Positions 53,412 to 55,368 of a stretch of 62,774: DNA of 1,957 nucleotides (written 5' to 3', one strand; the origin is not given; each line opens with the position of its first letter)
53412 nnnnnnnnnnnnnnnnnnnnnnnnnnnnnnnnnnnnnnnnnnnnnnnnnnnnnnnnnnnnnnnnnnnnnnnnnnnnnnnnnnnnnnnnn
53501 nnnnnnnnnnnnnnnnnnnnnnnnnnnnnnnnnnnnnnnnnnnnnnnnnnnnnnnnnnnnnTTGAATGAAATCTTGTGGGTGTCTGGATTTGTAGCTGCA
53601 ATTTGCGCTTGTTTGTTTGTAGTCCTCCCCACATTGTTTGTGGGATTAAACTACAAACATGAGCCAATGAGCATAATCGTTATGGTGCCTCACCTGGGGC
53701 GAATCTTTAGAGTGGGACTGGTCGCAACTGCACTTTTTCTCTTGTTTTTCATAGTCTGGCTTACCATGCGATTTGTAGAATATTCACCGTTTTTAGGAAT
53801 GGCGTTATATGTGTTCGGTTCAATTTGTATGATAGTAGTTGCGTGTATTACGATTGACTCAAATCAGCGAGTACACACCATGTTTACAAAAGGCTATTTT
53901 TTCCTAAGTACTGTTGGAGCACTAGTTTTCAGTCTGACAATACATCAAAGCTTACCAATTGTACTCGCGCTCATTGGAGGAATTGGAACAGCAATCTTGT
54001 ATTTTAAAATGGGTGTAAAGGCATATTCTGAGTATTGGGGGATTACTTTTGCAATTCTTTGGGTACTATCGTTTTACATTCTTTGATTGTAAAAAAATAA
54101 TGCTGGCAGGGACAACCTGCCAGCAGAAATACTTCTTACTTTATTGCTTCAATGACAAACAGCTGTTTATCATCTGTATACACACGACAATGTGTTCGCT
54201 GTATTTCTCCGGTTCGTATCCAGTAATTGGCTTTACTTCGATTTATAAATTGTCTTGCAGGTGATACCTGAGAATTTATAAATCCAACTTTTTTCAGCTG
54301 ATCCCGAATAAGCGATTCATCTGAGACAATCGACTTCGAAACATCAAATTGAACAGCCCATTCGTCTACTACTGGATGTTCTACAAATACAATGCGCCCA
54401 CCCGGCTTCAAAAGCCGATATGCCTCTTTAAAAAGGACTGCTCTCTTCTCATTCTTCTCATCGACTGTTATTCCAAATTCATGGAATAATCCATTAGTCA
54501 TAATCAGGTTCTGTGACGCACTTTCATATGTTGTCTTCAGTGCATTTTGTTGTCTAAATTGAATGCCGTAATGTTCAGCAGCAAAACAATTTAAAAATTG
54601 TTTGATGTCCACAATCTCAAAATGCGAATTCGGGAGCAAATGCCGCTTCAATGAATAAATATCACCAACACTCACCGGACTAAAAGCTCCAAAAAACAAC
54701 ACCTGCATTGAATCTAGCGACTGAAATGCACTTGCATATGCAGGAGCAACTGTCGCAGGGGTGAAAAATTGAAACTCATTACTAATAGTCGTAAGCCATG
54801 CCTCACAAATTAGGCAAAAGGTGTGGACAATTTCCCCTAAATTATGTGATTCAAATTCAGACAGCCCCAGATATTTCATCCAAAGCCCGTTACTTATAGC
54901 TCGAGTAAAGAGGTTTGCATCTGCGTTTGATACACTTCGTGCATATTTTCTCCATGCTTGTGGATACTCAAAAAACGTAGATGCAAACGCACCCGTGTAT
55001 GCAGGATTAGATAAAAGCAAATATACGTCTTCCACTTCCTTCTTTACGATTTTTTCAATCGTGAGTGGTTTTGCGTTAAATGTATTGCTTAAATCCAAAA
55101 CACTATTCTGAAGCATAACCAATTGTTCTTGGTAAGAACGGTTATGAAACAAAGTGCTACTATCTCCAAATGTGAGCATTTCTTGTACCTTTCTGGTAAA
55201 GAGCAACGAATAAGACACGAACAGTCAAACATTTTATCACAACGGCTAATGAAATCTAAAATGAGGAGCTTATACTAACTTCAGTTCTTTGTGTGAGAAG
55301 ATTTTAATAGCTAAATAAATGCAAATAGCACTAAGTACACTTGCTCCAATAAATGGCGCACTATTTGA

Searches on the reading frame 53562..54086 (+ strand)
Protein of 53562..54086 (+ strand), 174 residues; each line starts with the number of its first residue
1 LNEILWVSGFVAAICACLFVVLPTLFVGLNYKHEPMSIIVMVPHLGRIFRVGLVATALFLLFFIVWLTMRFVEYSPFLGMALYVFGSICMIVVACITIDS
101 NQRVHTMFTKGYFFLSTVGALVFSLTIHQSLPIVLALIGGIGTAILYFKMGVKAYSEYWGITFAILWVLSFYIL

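Call 29: search_protein_families(library=pfam, proteins=[window:53562-54086:+], max_evalue=0.01)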
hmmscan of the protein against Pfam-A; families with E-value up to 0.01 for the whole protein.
window:53562-54086:+ (174 aa): 0 families

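Call 30: find_homologous_proteins(query=window:53562-54086:+)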
Query window:53562-54086:+ (174 aa): 2 proteins with E <= 0.001 among 256 candidates.
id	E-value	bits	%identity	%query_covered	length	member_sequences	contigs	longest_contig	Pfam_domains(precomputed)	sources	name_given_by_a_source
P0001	8.5e-78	278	100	77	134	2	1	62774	-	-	-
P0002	2.9e-41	160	47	99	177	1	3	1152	-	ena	-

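Call 31: find_encoding_contigs(protein=P0002, flank=5000)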
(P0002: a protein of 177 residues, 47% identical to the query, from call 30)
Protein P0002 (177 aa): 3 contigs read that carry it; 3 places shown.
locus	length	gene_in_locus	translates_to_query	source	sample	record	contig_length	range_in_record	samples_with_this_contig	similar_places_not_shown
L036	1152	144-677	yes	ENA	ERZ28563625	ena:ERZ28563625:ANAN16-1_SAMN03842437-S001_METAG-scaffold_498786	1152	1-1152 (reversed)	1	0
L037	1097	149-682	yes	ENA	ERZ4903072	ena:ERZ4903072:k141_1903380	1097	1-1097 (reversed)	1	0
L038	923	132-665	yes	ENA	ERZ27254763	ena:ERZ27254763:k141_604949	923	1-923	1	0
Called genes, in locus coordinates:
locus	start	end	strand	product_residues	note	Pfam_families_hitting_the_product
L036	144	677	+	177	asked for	-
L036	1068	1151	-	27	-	?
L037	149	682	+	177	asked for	-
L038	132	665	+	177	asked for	-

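Call 50: search_protein_families(library=padloc, proteins=[window:53562-54086:+], max_evalue=0.01)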
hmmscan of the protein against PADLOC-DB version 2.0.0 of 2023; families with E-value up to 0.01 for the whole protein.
window:53562-54086:+ (174 aa): 0 families

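Call 51: search_protein_families(library=phrogs, proteins=[window:53562-54086:+], max_evalue=0.01)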
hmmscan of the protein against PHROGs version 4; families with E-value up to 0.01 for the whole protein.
window:53562-54086:+ (174 aa): 0 families

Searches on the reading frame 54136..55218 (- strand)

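Call 29: search_protein_families(library=pfam, proteins=[window:54136-55218:-], max_evalue=0.01)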
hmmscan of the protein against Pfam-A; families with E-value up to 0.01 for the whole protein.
window:54136-55218:- (360 aa): 3 families
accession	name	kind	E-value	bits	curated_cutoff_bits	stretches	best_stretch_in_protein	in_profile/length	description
PF08241.18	Methyltransf_11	-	1.5e-05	26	21.2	1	215-278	41-95/95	Methyltransferase domain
PF13847.12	Methyltransf_31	-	0.00029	21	27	0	218-287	55-118/145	Methyltransferase domain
PF13649.12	Methyltransf_25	-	0.00082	20.4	27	1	193-274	18-97/97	Methyltransferase domain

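Call 50: search_protein_families(library=padloc, proteins=[window:54136-55218:-], max_evalue=0.01)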
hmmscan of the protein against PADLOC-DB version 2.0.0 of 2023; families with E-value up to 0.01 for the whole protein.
window:54136-55218:- (360 aa): 1 family
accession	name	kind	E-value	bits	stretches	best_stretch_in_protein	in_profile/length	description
PDLC04134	mad2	-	2e-06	24.9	1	218-283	340-399/492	mads_2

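Call 51: search_protein_families(library=phrogs, proteins=[window:54136-55218:-], max_evalue=0.01)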
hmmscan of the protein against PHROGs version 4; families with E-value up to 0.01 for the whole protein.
window:54136-55218:- (360 aa): 0 families
